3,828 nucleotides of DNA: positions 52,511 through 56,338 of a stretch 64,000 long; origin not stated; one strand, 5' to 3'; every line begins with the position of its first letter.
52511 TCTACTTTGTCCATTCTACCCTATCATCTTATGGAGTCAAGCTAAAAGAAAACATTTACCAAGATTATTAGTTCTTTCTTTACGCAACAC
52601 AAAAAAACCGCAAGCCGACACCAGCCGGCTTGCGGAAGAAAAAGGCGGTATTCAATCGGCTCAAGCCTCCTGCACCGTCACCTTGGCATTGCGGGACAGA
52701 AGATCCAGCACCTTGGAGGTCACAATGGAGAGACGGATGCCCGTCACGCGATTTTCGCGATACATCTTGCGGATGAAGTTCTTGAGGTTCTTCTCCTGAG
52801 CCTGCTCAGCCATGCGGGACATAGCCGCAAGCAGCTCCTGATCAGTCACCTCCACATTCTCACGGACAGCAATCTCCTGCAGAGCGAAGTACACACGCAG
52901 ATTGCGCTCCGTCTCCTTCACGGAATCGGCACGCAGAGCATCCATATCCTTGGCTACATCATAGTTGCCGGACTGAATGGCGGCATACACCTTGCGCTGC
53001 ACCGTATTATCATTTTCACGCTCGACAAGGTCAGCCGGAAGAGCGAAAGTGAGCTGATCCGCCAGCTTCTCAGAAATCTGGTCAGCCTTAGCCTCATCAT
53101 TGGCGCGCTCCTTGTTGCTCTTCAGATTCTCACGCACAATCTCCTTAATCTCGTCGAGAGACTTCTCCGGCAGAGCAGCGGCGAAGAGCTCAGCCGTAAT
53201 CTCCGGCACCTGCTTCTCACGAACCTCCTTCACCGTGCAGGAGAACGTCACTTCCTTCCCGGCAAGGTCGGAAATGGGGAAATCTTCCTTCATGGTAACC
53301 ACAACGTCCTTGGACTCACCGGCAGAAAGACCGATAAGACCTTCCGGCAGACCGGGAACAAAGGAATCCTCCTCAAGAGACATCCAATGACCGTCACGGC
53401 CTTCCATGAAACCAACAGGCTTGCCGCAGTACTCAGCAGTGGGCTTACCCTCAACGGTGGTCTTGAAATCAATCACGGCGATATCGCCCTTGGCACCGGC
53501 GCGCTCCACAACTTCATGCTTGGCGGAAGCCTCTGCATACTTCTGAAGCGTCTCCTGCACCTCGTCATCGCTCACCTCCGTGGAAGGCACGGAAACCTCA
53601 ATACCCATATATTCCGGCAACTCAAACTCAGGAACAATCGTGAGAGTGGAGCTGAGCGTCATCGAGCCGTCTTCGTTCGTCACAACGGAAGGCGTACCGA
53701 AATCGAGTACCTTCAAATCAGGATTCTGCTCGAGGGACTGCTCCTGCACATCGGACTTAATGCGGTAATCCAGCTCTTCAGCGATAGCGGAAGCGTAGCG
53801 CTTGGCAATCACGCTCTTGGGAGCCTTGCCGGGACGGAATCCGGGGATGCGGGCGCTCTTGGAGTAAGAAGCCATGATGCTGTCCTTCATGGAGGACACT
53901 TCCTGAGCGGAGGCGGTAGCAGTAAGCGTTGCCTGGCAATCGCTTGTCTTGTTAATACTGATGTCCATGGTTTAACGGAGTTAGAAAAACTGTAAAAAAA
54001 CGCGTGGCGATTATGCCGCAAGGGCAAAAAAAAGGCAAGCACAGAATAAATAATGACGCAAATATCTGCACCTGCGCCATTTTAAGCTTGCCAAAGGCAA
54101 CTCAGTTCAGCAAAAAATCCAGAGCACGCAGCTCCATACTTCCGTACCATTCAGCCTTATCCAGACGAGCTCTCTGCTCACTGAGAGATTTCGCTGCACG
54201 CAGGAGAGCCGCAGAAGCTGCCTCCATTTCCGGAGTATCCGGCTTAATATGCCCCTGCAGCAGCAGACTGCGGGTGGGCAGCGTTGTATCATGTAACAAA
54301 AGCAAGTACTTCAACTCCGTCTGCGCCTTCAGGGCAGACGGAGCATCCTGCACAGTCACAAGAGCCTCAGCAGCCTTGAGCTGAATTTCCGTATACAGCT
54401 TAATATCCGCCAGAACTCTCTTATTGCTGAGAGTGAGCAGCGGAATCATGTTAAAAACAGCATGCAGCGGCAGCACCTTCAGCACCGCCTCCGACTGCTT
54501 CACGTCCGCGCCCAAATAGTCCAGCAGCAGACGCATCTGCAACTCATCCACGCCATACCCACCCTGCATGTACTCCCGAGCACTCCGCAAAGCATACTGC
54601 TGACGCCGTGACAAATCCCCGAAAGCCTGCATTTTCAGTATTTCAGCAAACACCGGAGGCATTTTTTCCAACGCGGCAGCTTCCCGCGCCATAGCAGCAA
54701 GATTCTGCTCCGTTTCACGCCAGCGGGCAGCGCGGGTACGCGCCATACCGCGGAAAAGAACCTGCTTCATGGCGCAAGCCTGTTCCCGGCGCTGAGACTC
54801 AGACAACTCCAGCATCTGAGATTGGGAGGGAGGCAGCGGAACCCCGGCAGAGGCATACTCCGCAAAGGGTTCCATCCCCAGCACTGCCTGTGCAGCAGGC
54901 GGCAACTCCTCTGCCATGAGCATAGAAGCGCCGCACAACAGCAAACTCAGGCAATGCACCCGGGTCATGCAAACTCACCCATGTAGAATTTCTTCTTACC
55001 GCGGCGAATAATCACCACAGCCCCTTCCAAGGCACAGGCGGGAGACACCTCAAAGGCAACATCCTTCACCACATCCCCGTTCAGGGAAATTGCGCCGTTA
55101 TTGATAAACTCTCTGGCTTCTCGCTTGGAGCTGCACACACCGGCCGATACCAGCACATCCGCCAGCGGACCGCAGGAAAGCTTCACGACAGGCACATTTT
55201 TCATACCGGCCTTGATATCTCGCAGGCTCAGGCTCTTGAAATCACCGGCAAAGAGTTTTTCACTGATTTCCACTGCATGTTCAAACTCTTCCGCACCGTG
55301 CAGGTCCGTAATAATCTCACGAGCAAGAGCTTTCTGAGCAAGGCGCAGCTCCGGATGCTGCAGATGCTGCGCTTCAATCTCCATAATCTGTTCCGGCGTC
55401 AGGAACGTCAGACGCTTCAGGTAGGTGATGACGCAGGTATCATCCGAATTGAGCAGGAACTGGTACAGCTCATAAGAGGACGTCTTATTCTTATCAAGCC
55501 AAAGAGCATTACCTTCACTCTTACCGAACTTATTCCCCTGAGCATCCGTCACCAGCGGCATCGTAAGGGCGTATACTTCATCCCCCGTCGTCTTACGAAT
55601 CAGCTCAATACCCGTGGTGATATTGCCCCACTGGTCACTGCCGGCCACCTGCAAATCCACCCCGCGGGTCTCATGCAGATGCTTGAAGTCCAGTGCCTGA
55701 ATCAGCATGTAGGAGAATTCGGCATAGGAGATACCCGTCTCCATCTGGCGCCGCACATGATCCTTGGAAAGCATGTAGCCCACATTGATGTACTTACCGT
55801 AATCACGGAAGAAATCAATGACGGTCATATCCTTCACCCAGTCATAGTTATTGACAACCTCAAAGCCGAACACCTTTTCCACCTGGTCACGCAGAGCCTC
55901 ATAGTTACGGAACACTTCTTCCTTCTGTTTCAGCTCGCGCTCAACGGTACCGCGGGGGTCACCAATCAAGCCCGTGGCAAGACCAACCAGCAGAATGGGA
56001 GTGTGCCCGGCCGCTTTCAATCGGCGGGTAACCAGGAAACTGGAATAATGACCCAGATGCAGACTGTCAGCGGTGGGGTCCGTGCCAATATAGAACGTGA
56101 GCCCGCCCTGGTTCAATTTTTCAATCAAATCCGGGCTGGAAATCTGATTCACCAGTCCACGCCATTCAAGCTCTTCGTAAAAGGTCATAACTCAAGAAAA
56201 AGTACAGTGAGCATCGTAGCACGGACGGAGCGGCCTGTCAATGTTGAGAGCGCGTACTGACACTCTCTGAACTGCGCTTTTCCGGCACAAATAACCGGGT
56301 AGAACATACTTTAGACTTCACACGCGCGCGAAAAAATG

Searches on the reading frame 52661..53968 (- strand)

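Call 85: search_protein_families(library=pfam, proteins=[window:52661-53968:-], max_evalue=0.001)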
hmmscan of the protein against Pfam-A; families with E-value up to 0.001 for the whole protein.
window:52661-53968:- (435 aa): 3 families
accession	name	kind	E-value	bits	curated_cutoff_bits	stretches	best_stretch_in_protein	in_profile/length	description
PF05697.18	Trigger_N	-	6.4e-28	98.3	22.2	1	1-143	1-143/144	Bacterial trigger factor protein (TF)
PF05698.19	Trigger_C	-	1.8e-19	70.8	22.7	1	270-424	1-160/162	Bacterial trigger factor protein (TF) C-terminus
PF00254.34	FKBP_C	-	8.6e-05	23.2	21.1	1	159-240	6-87/94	FKBP-type peptidyl-prolyl cis-trans isomerase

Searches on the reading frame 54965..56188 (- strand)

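Call 85: search_protein_families(library=pfam, proteins=[window:54965-56188:-], max_evalue=0.001)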
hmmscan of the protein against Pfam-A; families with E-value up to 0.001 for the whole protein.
window:54965-56188:- (407 aa): 3 families
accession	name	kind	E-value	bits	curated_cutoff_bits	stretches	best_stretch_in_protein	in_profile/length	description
PF00579.31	tRNA-synt_1b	-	2.8e-68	230.8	21.1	1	28-313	4-291/292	tRNA synthetases class I (W and Y)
PF22421.1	SYY_C-terminal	-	1.6e-23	82.8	27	1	324-403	1-82/83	Tyrosine--tRNA ligase SYY-like C-terminal domain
PF01479.30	S4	-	3.9e-11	42.9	22.8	1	341-383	2-44/48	S4 domain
